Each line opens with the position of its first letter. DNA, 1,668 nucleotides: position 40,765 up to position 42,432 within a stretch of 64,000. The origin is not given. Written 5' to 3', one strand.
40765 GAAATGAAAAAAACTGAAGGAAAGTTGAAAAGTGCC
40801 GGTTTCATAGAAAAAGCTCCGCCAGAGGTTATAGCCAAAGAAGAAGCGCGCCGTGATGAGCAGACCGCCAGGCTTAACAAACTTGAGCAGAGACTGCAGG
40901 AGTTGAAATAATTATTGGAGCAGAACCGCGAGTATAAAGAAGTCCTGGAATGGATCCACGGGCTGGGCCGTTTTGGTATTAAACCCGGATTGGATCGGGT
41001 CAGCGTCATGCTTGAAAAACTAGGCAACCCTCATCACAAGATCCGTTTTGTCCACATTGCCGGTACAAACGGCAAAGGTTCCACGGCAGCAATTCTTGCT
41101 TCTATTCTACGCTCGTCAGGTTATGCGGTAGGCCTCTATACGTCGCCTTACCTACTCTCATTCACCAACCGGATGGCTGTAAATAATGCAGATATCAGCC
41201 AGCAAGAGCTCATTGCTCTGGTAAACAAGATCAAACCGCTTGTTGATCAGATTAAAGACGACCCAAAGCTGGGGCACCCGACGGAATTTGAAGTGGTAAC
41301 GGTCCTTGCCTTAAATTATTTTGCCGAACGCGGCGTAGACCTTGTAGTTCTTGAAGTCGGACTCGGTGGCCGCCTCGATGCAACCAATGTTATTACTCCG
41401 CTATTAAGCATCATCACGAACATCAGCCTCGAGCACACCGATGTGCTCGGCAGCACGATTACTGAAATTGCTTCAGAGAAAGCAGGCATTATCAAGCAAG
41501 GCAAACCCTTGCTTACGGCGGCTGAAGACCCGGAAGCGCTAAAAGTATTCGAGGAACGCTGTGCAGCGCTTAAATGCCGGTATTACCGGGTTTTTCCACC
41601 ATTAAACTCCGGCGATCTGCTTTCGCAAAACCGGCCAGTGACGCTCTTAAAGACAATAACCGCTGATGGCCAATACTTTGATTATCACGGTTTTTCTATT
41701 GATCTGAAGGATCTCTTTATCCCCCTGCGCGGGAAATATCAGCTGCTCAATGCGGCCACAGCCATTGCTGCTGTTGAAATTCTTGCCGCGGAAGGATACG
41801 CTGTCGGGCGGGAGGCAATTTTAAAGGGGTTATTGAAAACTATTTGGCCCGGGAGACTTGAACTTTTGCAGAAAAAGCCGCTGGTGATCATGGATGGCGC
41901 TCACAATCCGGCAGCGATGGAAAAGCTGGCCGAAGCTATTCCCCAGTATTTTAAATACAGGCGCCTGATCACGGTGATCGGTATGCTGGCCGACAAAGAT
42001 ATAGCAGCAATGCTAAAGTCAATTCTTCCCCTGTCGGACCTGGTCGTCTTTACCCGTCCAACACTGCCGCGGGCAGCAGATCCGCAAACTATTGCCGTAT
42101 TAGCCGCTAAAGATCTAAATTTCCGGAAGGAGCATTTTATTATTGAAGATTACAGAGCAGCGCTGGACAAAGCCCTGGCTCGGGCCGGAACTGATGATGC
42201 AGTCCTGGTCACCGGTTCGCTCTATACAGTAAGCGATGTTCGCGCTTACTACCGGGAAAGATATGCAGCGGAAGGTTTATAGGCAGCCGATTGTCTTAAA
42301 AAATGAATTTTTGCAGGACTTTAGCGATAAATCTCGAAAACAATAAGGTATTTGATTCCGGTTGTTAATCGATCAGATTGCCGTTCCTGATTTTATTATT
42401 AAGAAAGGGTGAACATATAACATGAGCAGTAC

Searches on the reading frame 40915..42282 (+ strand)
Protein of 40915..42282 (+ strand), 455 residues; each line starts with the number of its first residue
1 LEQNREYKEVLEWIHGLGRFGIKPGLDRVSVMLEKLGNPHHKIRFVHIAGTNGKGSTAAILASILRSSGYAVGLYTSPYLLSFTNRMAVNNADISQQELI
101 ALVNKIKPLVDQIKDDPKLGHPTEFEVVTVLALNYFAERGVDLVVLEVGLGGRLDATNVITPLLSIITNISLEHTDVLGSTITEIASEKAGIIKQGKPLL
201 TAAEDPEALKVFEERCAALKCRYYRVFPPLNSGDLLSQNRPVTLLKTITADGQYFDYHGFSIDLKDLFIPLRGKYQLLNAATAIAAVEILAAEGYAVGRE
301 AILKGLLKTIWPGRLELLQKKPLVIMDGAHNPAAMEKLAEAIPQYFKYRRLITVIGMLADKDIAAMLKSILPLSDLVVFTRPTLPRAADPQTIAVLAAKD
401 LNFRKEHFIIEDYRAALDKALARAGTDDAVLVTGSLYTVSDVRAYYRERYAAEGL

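Call 10: search_protein_families(library=pfam, max_evalue=1e-8, proteins=[window:40915-42282:+])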
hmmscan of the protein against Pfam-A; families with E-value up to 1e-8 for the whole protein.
window:40915-42282:+ (455 aa): 2 families
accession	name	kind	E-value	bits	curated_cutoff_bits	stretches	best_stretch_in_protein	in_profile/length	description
PF02875.26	Mur_ligase_C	-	6.5e-26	92.1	28.4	1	313-435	1-126/127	Mur ligase, glutamate ligase domain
PF08245.18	Mur_ligase_M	-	1.4e-13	51.8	24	1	48-287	1-200/200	Mur ligase middle domain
